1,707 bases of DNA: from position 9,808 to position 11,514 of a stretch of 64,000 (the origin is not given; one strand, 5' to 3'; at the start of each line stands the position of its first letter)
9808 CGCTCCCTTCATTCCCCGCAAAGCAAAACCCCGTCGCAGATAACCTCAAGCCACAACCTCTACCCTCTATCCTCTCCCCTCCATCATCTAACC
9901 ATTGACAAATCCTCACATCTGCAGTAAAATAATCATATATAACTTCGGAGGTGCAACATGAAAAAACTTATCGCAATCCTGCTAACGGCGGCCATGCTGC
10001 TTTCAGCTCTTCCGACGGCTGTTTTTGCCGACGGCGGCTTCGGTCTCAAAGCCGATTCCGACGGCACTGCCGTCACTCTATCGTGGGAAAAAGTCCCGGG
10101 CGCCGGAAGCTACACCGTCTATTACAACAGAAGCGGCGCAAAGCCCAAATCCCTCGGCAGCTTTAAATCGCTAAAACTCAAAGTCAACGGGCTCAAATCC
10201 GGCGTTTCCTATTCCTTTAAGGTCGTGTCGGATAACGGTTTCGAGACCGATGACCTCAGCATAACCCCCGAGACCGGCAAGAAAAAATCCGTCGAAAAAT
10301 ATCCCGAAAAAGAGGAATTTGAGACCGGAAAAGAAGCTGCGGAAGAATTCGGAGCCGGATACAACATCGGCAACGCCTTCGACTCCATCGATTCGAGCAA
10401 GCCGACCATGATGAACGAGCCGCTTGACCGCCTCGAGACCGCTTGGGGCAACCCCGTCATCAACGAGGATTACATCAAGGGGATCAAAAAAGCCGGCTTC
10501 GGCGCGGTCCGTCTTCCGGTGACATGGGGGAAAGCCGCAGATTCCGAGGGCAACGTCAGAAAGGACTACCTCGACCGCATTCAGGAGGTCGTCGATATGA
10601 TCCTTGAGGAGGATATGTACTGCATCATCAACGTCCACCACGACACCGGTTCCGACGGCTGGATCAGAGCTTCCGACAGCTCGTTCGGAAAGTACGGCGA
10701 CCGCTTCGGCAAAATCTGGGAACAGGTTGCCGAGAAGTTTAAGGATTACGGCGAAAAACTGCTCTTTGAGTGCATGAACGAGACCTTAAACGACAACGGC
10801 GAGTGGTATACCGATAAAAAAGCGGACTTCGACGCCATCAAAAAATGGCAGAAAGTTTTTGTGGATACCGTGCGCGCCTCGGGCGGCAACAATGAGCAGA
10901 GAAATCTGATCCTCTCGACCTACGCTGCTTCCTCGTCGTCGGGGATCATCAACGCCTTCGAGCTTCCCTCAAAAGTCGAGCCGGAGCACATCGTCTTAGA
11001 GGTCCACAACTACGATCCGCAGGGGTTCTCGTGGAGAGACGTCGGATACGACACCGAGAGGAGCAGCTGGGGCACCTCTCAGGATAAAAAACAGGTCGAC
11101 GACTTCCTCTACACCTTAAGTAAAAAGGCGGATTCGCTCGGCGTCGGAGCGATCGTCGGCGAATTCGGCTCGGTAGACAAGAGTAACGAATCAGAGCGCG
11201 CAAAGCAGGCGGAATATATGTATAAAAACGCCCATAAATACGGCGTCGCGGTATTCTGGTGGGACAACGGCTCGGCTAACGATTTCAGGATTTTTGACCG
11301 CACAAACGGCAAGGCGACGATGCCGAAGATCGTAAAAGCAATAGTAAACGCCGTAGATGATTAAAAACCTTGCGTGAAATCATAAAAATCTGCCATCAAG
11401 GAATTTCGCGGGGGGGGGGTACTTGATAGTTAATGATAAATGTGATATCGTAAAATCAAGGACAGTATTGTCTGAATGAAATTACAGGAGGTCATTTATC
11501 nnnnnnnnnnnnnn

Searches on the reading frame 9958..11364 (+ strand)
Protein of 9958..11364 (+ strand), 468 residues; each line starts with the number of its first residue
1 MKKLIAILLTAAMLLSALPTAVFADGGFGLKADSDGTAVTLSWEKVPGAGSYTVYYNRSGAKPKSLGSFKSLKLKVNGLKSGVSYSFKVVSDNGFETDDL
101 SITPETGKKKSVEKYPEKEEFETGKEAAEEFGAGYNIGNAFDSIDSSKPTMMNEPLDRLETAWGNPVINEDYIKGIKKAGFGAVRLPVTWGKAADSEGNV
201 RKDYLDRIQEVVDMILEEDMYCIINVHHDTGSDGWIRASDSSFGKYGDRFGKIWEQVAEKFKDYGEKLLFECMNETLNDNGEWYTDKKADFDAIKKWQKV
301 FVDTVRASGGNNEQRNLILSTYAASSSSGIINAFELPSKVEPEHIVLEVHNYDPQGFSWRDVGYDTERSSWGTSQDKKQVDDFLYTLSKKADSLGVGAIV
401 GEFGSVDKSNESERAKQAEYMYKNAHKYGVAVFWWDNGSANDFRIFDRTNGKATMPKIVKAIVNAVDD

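Call 17: search_protein_families(library=pfam, proteins=[window:9958-11364:+])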
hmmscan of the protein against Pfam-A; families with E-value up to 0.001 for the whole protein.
window:9958-11364:+ (468 aa): 2 families
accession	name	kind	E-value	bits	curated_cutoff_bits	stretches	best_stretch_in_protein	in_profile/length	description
PF00150.24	Cellulase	-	1.5e-50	172.7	23.5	1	155-440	9-271/272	Cellulase (glycosyl hydrolase family 5)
PF00041.27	fn3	-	0.00061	20.4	25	0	32-94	8-71/84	Fibronectin type III domain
